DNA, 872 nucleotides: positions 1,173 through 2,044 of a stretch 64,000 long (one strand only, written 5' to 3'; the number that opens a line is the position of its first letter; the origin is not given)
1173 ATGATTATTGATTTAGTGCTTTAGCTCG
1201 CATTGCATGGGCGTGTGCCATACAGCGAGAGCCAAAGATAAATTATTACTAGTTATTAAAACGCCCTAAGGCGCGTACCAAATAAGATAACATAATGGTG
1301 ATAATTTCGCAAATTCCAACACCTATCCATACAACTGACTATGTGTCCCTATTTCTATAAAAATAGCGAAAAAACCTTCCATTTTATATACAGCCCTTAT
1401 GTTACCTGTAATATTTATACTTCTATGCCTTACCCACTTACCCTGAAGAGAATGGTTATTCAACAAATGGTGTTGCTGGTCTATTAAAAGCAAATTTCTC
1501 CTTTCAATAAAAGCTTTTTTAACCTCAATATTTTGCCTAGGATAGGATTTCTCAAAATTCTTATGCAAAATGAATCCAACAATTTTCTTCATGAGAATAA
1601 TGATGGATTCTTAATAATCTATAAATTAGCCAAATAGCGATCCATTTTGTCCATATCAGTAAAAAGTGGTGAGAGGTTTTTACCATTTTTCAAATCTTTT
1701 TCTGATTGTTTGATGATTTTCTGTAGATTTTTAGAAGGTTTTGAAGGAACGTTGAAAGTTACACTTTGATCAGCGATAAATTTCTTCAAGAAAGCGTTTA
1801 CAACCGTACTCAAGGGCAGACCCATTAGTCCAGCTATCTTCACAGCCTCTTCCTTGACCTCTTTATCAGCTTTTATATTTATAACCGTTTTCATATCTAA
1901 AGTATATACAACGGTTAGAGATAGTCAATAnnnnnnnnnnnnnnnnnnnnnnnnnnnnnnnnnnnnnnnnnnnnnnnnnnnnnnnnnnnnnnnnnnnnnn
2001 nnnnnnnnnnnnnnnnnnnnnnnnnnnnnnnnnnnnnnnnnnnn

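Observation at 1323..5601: Two toxin–antitoxin-like pairs and a peptidoglycan amidase inserted into the str operon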

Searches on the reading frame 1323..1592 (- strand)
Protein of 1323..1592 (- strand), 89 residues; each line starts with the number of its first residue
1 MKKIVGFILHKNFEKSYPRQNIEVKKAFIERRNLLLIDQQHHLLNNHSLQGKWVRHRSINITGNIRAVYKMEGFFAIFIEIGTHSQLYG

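Call 3: search_protein_families(library=pfam, proteins=[window:1323-1592:-], max_evalue=1)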
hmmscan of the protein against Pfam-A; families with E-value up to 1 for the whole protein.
window:1323-1592:- (89 aa): 2 families
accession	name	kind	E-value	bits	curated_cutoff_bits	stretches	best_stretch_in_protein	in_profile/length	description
PF15738.11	YafQ_toxin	-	8.8e-07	29.6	30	1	11-88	7-87/88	Bacterial toxin of type II toxin-antitoxin system, YafQ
PF24732.2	ParE_like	-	0.039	14.4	24.4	1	45-86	19-64/67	ParE-like toxin domain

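Call 4: search_protein_families(library=ncbifam, proteins=[window:1323-1592:-], max_evalue=1)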
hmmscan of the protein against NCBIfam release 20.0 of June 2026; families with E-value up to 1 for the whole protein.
window:1323-1592:- (89 aa): 2 families
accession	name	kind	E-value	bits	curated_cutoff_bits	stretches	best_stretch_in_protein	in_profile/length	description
TIGR02385.1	RelE_StbE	subfamily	3.1e-06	27.6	27.9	1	17-88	18-88/88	type II toxin-antitoxin system mRNA interferase toxin, RelE/StbE family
TIGR00053.1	TIGR00053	subfamily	3.2e-05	24.5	87.25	1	14-88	15-91/92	YafQ family addiction module toxin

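Call 19: search_solved_structures(query=window:1323-1592:-, max_evalue=1, show_alignments=2)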
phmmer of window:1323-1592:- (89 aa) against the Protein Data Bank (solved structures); distinct sequences matched with E-value up to 1: 7.
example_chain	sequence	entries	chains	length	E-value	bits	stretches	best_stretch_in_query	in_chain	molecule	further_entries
4ls4_A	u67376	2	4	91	0.00073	23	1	43-88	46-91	Uncharacterized protein, Toxin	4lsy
4ltt_A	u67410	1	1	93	0.001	22.5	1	43-88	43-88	Uncharacterized protein, toxin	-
1z8m_A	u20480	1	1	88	0.001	22.5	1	43-88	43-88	conserved hypothetical protein HP0894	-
4ml2_A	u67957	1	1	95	0.018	18.6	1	44-89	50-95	mRNA interferase YafQ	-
4q2u_B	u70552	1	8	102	0.019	18.5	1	44-89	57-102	mRNA interferase YafQ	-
4ml0_B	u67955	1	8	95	0.12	15.9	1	44-89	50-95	Predicted toxin of the YafQ-DinJ toxin-antitoxin system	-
4mmg_A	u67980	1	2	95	0.24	15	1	44-89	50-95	mRNA interferase YafQ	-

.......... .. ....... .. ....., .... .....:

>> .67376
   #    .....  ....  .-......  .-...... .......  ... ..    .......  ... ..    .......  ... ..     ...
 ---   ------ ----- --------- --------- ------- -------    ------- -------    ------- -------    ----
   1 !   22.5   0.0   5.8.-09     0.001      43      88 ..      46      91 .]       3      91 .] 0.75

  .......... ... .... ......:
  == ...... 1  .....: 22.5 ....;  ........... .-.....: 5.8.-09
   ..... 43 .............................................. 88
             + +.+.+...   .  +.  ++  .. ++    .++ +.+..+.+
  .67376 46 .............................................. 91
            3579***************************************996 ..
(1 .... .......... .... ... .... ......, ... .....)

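Call 20: search_protein_families(library=padloc, proteins=[window:1323-1592:-], max_evalue=1)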
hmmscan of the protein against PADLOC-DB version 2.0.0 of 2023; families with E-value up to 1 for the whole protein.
window:1323-1592:- (89 aa): 1 family
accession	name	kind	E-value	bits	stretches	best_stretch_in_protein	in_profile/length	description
PDLC02526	PglX|PglXI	-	0.052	9.9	1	11-36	554-579/640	PglX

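Call 21: search_protein_families(library=phrogs, proteins=[window:1323-1592:-], max_evalue=0.1)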
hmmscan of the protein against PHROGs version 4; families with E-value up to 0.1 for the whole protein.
window:1323-1592:- (89 aa): 1 family
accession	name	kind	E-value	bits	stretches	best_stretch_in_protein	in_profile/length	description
phrog_7251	-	moron, auxiliary metabolic gene and host takeover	2.4e-05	25.5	1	37-88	35-89/90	RelE-like toxin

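Call 79: search_solved_structures(query=window:1323-1592:-, max_evalue=0.05, show_alignments=5)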
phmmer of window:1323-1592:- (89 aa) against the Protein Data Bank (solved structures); distinct sequences matched with E-value up to 0.05: 5.
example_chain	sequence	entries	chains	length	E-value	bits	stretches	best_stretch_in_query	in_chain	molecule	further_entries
4ls4_A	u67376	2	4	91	0.00073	23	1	43-88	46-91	Uncharacterized protein, Toxin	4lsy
4ltt_A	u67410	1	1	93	0.001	22.5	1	43-88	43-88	Uncharacterized protein, toxin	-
1z8m_A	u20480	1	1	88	0.001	22.5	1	43-88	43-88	conserved hypothetical protein HP0894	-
4ml2_A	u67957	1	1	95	0.018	18.6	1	44-89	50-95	mRNA interferase YafQ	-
4q2u_B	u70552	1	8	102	0.019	18.5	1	44-89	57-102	mRNA interferase YafQ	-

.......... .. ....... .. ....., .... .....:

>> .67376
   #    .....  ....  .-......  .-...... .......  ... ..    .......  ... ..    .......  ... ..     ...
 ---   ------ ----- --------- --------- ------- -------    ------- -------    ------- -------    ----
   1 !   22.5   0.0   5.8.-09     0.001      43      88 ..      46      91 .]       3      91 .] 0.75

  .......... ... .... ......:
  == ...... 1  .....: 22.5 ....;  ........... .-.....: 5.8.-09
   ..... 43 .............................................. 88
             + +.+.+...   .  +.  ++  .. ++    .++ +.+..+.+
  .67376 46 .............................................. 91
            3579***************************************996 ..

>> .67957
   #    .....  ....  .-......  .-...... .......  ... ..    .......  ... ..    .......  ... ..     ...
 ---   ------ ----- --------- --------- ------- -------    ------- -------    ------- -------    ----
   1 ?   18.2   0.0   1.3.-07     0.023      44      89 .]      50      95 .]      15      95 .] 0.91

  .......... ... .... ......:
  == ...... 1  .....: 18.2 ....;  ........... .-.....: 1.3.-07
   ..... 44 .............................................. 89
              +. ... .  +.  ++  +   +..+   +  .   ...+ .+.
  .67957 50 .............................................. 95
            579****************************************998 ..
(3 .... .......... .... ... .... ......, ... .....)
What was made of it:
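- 1323..1592 (-): T2: 89-aa YafQ-like toxin of the RelE/ParE superfamily. Solved-structure matches are HP0894 and E. coli YafQ (calls 19, 79).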

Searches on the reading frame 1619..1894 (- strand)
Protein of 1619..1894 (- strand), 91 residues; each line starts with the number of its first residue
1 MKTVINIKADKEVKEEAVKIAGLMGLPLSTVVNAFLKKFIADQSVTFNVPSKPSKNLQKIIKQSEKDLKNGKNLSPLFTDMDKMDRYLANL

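Call 3: search_protein_families(library=pfam, proteins=[window:1619-1894:-], max_evalue=1)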
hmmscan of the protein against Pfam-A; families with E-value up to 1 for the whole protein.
window:1619-1894:- (91 aa): 4 families
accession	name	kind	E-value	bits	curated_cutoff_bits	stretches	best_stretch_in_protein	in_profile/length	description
PF04221.18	RelB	-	6.1e-06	26.5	22.4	1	4-66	3-67/82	RelB antitoxin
PF19891.5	DUF6364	-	0.0044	17.9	27.3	1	1-68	1-58/70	Family of unknown function (DUF6364)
PF11166.13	DUF2951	-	0.011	16.4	26.7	0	8-39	64-95/98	Protein of unknown function (DUF2951)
PF14493.12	HTH_40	-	0.088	13.6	27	1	19-79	17-74/89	Helix-turn-helix domain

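Call 4: search_protein_families(library=ncbifam, proteins=[window:1619-1894:-], max_evalue=1)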
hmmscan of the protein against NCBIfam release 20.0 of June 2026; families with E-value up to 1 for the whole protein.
window:1619-1894:- (91 aa): 3 families
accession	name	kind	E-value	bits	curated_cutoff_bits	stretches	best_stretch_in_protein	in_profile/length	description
TIGR02384.1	RelB_DinJ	subfamily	7.6e-11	42.1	45.65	1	1-69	1-72/85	type II toxin-antitoxin system RelB/DinJ family antitoxin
NF050811.1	RelB_ParD_antitoxin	subfamily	2.5e-07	30.8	60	1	7-73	1-72/83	type II toxin-antitoxin system RelB/ParD family antitoxin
NF008412.0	PRK11235.1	equivalog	0.037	14.3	96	1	4-44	3-42/80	type II toxin-antitoxin system RelB/DinJ family antitoxin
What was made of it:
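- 1619..1894 (-): AT2: 91-aa RelB/DinJ-family antitoxin. TIGR02384, 7.6e-11 (calls 3, 4).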

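Call 20: search_protein_families(library=padloc, proteins=[window:1619-1894:-], max_evalue=1)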
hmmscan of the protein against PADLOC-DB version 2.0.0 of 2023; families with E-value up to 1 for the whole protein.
window:1619-1894:- (91 aa): 0 families

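Call 21: search_protein_families(library=phrogs, proteins=[window:1619-1894:-], max_evalue=0.1)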
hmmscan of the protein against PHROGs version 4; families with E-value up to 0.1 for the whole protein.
window:1619-1894:- (91 aa): 1 family
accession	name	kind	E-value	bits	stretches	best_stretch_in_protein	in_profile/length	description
phrog_2737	-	unknown function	3e-11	44.1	1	2-81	4-84/86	-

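Call 72: search_solved_structures(query=window:1619-1894:-, max_evalue=1, show_alignments=1)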
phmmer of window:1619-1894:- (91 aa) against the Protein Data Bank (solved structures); distinct sequences matched with E-value up to 1: 5.
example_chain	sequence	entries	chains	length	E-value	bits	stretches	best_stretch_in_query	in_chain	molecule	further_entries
4q2u_A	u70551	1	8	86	0.0089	19.5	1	5-78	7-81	Antitoxin DinJ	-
4ml0_A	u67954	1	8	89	0.0095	19.4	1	5-79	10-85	Predicted antitoxin of YafQ-DinJ toxin-antitoxin system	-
6of7_B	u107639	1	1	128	0.051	17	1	41-85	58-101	Period circadian protein homolog 2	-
1ezv_B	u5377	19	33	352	0.58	13.7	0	31-78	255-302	UBIQUINOL-CYTOCHROME C REDUCTASE COMPLEX CORE PROTEIN 2 | Ubiquinol-cytochrome-c reductase complex core protein 2 | Cytochrome b-c1 complex subunit 2, mitochond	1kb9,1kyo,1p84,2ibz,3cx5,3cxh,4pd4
6giq_B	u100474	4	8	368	0.68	13.5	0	31-78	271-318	Cytochrome b-c1 complex subunit 2, mitochondrial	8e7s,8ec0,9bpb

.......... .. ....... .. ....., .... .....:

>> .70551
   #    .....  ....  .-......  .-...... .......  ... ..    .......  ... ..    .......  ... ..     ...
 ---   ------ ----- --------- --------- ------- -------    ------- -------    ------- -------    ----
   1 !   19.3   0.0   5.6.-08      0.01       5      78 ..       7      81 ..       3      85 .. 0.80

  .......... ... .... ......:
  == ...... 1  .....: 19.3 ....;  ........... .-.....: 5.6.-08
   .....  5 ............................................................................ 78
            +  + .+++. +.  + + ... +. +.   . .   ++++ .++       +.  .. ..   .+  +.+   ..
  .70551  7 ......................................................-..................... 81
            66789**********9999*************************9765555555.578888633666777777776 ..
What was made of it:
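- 1619..1894 (-): Best solved-structure matches are E. coli DinJ in the DinJ-YafQ complex, over residues 5-78 (call 72).
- On YafQ toxin family (PF15738): Its best solved-structure match is DinJ (call 72).
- Closest known: DinJ-YafQ type II toxin-antitoxin system. Same: AT2 aligns to DinJ over almost its whole length (call 72).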
